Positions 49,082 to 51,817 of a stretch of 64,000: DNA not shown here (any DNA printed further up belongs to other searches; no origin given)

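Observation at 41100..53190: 12 kb AT-richer accessory island between a HD-GYP gene and AOR, carrying a nine-gene same-strand putative defence locus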

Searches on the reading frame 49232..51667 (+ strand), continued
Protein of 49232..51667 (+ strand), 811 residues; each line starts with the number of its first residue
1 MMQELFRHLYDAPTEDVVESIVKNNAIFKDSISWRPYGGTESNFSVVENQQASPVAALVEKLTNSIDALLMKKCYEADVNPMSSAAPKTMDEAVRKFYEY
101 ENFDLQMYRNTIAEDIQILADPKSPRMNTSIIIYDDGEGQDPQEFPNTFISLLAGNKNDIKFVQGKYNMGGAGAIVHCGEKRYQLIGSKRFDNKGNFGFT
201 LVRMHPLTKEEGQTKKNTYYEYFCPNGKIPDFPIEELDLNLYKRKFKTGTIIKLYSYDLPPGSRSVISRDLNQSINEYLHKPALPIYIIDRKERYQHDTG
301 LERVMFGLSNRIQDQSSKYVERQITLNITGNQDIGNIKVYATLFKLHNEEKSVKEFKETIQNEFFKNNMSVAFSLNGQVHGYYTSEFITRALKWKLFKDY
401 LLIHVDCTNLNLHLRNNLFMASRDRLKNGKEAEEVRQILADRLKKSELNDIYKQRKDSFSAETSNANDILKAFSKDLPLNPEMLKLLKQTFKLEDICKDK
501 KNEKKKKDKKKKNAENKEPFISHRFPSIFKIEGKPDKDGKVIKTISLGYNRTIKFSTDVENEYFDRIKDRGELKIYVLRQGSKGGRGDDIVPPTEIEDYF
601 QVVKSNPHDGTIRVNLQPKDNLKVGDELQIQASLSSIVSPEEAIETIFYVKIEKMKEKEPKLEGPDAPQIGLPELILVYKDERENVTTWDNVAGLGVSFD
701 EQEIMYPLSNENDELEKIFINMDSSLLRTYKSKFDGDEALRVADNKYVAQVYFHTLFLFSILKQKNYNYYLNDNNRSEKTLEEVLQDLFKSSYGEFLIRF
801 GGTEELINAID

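Call 92: search_protein_families(library=pfam, proteins=[L176:3370-5694:+, L176:5739-7379:+, L176:7400-8803:+, L177:4265-6010:+, L177:6404-7690:+, L177:8139-9368:-, L175:4348-6078:+, L175:6094-7095:+, L175:7238-8032:+, L175:8391-9686:+], max_evalue=0.001)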
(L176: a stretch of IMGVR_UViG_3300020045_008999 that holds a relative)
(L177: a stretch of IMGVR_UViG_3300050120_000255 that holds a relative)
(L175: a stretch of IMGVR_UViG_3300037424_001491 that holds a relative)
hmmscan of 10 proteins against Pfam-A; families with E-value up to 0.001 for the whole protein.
L176:3370-5694:+ (775 aa): 0 families

L176:5739-7379:+ (547 aa): 0 families

L176:7400-8803:+ (468 aa): 0 families

L177:4265-6010:+ (582 aa): 2 families
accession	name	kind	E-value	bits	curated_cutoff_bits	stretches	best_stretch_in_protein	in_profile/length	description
PF02867.20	Ribonuc_red_lgC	-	2.4e-46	158.9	23.9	3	285-371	208-303/523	Ribonucleotide reductase, barrel domain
PF21995.1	RNR-II_ins_dom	-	0.00097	19.8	27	0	140-172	72-104/107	B12-dependent ribonucleotide reductase, insertion domain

L177:6404-7690:+ (429 aa): 4 families
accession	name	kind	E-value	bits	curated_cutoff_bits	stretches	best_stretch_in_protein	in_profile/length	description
PF22022.2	Phage_int_M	-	6.8e-29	100.4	27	1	126-221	1-96/96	Phage integrase central domain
PF13356.12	Arm-DNA-bind_3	-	2.5e-23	82.5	27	1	29-112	1-81/83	Arm DNA-binding domain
PF00589.27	Phage_integrase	-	3.1e-19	69.8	27.1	1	254-399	23-169/172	Phage integrase family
PF17853.6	GGDEF_2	-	0.00057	20.6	24.5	0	150-217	38-103/116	GGDEF-like domain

L177:8139-9368:- (410 aa): 1 family
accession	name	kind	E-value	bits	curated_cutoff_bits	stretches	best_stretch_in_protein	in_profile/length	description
PF00145.23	DNA_methylase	-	5.4e-37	128.4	22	1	113-402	65-320/324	C-5 cytosine-specific DNA methylase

L175:4348-6078:+ (577 aa): 0 families

L175:6094-7095:+ (334 aa): 0 families

L175:7238-8032:+ (265 aa): 1 family
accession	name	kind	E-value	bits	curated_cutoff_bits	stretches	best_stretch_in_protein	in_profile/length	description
PF02086.21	MethyltransfD12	-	1.9e-29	103.6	22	1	7-236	1-252/253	D12 class N6 adenine-specific DNA methyltransferase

L175:8391-9686:+ (432 aa): 1 family
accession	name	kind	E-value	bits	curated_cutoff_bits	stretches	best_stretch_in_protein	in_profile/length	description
PF14072.11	DndB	-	9.2e-33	114.1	29.1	1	11-372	1-324/338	DNA-sulfur modification-associated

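Call 94: search_protein_families(library=pfam, proteins=[L027:5183-6838:-, L027:6909-7874:+, L027:7813-9069:+, L027:12646-13209:-, L027:13710-14273:-, L027:14377-16161:-, L027:16161-17693:-, L027:17947-18903:-, L027:4122-5102:-], max_evalue=0.001)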
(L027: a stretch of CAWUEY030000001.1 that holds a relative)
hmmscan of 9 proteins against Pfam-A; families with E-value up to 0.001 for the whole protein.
L027:5183-6838:- (552 aa): 1 family
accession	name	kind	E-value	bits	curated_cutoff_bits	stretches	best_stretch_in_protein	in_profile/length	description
PF00496.27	SBP_bac_5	-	6.8e-96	322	32.4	1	92-468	2-365/368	Bacterial extracellular solute-binding proteins, family 5 Middle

L027:6909-7874:+ (322 aa): 1 family
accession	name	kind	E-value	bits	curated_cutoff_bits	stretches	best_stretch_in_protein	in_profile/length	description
PF00892.27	EamA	-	3.3e-12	47.3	28.2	2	33-157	8-134/135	EamA-like transporter family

L027:7813-9069:+ (419 aa): 2 families
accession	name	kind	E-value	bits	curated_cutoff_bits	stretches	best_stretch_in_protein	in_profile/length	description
PF00848.25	Ring_hydroxyl_A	-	2.8e-30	106.2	24.9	1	228-417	2-206/208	Ring hydroxylating alpha subunit (catalytic domain)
PF00355.32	Rieske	-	4.3e-18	65.4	20.3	1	91-179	1-87/88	Rieske [2Fe-2S] domain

L027:12646-13209:- (188 aa): 1 family
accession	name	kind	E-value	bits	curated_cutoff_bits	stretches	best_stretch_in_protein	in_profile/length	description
PF12762.13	DDE_Tnp_IS1595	-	1.9e-19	70.6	27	1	61-162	2-115/153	ISXO2-like transposase domain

L027:13710-14273:- (188 aa): 0 families

L027:14377-16161:- (595 aa): 3 families
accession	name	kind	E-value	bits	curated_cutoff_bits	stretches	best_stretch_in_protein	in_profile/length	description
PF00733.27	Asn_synthase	-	1.6e-81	275.2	21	1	241-574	2-352/354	Asparagine synthase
PF13537.11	GATase_7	-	3.8e-37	127.5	25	1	49-167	2-123/123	Glutamine amidotransferase domain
PF13522.11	GATase_6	-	2.8e-28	99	27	1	37-161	5-130/130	Glutamine amidotransferase domain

L027:16161-17693:- (511 aa): 6 families
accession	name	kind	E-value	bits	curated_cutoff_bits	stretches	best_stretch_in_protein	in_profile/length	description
PF00534.26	Glycos_transf_1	-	1.5e-36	126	26.4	1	330-484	9-170/172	Glycosyl transferases group 1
PF13692.12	Glyco_trans_1_4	-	3.3e-35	121.8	27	1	337-471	2-141/142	Glycosyl transferases group 1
PF13439.12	Glyco_transf_4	-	9e-06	26.2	28.5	0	182-320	2-169/170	Glycosyltransferase Family 4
PF13579.12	Glyco_trans_4_4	-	1.1e-05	26.2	29.7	0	282-315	124-157/158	Glycosyl transferase 4-like domain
PF20706.3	GT4-conflict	-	0.00029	20.4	26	1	332-448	191-323/385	Family 4 Glycosyltransferase in conflict systems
PF13524.12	Glyco_trans_1_2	-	0.00039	20.8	25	1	354-489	5-131/144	Glycosyl transferase-like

L027:17947-18903:- (319 aa): 1 family
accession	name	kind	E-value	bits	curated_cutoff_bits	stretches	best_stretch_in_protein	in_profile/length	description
PF01075.23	Glyco_transf_9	-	5.4e-26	91.9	22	1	118-276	76-230/247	Glycosyltransferase family 9 (heptosyltransferase)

L027:4122-5102:- (327 aa): 2 families
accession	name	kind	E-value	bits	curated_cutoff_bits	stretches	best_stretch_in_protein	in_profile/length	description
PF00528.27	BPD_transp_1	-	4.1e-40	137.9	26.4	1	112-319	1-183/184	Binding-protein-dependent transport system inner membrane component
PF19300.4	BPD_transp_1_N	-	1.5e-13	51.3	23.8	1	1-101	1-114/114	Binding-prot-dependent transport system membrane comp, N-term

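Call 103: search_protein_families(library=pfam, proteins=[L175:3090-4343:+, L175:12667-13314:-, L175:13060-13932:+, L175:15174-16331:+, L175:15210-16280:-, L175:5041-6369:-], max_evalue=0.001)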
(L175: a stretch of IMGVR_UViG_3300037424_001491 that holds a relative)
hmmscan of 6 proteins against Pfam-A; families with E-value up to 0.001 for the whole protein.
L175:3090-4343:+ (418 aa): 0 families

L175:12667-13314:- (216 aa): 0 families

L175:13060-13932:+ (291 aa): 1 family
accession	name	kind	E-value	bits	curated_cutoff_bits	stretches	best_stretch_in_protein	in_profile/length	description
PF11351.13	GTA_holin_3TM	-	1.1e-15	58.6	24.8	1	145-268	2-123/123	Holin of 3TMs, for gene-transfer release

L175:15174-16331:+ (386 aa): 2 families
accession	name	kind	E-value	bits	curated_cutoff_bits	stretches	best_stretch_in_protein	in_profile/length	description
PF17289.8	Terminase_6C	-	2.5e-17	63.7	22.6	1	187-338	2-153/155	Terminase RNaseH-like domain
PF03237.21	Terminase_6N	-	2.1e-12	47.6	22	1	31-161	71-213/215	Terminase large subunit, T4likevirus-type, N-terminal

L175:15210-16280:- (357 aa): 0 families

L175:5041-6369:- (443 aa): 0 families
